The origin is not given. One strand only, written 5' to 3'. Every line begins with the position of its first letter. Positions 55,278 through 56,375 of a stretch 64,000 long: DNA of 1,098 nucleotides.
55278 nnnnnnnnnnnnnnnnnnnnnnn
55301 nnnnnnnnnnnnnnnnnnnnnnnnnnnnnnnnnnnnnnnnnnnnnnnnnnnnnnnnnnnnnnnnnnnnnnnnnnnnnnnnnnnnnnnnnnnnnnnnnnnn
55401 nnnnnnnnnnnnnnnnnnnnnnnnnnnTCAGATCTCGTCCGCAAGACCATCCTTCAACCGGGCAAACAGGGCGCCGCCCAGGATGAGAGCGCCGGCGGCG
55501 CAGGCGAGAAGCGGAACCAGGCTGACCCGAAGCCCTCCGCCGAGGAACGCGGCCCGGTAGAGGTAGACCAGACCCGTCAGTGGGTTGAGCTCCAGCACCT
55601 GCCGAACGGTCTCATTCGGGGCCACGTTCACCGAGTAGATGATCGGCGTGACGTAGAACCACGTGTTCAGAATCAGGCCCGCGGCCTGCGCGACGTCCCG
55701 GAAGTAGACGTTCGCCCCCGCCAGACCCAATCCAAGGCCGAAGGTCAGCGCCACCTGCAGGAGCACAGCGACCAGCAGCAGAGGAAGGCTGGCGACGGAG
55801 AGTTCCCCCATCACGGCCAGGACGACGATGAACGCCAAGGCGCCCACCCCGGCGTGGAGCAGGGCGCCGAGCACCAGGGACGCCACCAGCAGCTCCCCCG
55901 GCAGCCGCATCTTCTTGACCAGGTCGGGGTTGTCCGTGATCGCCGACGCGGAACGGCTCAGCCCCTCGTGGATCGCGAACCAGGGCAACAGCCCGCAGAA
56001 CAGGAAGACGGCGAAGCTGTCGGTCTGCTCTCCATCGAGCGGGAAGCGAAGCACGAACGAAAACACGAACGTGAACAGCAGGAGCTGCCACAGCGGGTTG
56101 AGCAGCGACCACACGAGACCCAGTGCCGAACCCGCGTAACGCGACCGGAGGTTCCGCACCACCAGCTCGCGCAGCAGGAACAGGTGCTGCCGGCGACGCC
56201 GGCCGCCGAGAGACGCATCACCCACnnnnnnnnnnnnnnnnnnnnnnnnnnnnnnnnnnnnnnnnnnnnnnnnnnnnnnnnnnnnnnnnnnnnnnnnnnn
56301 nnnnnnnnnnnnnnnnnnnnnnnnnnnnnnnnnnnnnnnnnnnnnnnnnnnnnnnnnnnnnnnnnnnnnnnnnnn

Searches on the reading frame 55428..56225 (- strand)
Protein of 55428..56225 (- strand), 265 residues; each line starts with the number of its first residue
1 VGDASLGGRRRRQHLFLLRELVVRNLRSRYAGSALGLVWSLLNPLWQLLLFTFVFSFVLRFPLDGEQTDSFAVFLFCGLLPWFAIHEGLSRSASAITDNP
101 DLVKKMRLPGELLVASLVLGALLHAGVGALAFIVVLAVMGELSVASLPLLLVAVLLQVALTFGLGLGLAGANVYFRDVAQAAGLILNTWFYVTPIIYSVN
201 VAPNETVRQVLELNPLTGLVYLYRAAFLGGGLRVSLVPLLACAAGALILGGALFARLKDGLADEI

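Call 7: search_protein_families(library=pfam, proteins=[window:55428-56225:-], max_evalue=0.001)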
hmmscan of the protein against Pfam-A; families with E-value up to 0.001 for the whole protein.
window:55428-56225:- (265 aa): 1 family
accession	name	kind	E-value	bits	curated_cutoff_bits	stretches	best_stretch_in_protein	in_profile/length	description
PF01061.29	ABC2_membrane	-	1.6e-14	54.4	26.9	1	19-227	4-210/211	ABC-2 type transporter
